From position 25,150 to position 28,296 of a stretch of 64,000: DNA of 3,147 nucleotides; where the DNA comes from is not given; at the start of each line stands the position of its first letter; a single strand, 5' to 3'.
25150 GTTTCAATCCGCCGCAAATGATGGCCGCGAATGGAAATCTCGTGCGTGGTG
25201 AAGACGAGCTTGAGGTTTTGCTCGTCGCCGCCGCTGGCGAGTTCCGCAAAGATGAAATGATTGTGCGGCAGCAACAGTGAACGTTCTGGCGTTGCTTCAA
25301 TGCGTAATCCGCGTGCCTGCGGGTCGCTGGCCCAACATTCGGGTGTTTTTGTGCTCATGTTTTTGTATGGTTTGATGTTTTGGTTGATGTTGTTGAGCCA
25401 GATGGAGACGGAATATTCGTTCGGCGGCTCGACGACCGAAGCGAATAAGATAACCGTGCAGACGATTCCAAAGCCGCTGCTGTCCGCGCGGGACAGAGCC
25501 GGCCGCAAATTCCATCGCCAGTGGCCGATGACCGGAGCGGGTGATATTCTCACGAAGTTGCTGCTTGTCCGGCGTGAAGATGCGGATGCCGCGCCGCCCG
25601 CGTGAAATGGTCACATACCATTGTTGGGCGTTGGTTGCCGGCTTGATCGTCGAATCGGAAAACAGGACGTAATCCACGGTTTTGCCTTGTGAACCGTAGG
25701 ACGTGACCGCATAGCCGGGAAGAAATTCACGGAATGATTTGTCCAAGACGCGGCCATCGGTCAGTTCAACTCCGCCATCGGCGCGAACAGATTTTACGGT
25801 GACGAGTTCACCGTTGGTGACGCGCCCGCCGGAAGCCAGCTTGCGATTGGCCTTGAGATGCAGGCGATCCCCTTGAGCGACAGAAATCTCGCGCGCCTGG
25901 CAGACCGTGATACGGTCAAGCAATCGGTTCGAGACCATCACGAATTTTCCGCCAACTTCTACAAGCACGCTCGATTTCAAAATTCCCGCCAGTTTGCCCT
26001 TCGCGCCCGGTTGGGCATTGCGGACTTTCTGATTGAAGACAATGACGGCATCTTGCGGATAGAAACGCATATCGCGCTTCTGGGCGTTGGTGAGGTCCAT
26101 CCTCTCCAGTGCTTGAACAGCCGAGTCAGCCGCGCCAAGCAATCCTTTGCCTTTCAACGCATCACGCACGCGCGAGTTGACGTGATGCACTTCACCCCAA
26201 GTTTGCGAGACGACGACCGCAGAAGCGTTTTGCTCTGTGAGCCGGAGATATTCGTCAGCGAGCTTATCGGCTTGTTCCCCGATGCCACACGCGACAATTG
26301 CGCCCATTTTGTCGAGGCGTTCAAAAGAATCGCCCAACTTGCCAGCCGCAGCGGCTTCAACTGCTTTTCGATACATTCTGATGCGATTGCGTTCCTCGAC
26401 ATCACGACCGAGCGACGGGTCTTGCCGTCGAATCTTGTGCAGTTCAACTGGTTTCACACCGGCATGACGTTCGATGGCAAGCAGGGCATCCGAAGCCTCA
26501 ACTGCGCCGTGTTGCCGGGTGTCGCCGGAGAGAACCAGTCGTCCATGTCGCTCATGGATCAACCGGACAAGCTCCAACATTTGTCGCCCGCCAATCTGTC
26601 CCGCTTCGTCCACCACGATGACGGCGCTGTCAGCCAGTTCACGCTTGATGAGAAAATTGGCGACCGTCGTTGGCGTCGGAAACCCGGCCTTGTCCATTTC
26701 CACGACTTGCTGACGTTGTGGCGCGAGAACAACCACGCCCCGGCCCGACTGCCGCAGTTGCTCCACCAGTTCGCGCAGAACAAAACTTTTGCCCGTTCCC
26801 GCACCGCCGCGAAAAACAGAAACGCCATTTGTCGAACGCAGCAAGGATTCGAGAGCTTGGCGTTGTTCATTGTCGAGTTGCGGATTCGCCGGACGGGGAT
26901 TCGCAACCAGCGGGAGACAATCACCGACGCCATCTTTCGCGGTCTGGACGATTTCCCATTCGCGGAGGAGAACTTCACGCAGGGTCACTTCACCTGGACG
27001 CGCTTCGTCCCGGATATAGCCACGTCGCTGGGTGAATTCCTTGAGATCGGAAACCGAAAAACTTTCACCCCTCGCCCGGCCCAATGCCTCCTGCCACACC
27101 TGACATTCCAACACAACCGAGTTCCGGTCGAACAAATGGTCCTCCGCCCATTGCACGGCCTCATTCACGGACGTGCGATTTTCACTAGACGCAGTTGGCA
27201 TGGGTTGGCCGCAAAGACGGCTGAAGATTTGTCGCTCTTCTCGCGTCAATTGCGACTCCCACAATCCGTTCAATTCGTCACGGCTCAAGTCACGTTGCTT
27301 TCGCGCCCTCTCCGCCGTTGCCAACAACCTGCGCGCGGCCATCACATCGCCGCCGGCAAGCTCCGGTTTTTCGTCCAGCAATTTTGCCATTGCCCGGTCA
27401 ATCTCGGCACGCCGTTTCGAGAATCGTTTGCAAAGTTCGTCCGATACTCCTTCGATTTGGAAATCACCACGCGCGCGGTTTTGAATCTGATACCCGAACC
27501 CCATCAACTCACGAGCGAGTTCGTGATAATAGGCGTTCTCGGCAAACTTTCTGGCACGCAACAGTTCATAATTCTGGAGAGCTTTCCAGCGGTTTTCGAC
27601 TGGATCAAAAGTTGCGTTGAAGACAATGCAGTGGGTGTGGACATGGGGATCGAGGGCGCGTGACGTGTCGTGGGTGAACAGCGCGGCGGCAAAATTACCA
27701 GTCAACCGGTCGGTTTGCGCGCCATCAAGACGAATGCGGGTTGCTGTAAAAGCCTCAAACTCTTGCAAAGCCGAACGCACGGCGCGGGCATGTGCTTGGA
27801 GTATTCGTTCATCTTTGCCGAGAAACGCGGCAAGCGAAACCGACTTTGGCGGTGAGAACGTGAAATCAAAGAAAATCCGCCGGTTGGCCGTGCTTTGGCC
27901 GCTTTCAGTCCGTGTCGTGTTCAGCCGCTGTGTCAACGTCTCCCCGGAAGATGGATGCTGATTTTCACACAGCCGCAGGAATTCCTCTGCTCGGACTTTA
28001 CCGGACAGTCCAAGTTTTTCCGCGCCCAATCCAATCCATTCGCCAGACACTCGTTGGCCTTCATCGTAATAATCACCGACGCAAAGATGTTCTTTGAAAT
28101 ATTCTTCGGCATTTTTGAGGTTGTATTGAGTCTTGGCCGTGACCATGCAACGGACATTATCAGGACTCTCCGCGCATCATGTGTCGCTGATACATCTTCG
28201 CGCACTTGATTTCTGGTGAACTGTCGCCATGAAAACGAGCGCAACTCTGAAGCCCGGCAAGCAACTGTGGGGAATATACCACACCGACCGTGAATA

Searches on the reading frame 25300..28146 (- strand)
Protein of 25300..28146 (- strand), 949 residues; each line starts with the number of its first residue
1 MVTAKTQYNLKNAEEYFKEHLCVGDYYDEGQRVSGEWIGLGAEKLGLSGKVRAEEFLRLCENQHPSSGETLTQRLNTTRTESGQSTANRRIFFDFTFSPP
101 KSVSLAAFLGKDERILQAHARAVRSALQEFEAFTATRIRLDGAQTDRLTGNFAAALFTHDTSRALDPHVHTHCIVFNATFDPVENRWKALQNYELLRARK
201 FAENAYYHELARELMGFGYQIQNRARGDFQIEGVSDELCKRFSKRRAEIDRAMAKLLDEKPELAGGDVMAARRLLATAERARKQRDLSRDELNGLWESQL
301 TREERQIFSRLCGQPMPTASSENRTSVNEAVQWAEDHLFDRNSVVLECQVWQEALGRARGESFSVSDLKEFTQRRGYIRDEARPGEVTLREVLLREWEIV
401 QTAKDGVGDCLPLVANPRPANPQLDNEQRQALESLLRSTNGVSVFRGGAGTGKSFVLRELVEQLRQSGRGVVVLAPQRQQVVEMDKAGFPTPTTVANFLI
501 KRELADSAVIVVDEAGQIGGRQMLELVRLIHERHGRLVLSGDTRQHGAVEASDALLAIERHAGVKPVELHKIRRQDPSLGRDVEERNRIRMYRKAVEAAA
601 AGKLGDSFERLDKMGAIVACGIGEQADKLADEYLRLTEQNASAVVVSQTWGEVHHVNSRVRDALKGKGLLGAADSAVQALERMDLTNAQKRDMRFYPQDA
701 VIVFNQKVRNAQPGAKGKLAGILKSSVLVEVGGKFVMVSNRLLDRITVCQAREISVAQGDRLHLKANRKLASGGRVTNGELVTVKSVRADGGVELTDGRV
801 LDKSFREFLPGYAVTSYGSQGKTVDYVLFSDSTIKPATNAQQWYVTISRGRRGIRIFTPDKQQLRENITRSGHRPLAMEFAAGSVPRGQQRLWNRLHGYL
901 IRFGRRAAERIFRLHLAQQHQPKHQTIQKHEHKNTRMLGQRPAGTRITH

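Call 91: search_protein_families(library=pfam, proteins=[window:25300-28146:-], max_evalue=0.00001)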
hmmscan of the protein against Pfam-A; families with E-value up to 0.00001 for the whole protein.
window:25300-28146:- (949 aa): 6 families
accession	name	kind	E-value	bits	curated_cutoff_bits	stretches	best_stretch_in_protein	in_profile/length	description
PF08751.17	TrwC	-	3e-82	276.9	25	1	11-301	2-284/286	TrwC relaxase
PF13604.12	AAA_30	-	1.7e-35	122.9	27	1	423-617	1-186/191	AAA domain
PF13245.12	AAA_19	-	1.3e-11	45.2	25.1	1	428-546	1-129/134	AAA domain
PF01443.25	Viral_helicase1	-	5.1e-08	33.4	21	0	444-554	2-106/228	Viral superfamily 1 RNA helicase core domain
PF13086.12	AAA_11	-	5.8e-07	30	27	0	423-468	1-52/257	AAA domain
PF13401.12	AAA_22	-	2.7e-06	28.2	27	0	438-498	3-53/130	AAA domain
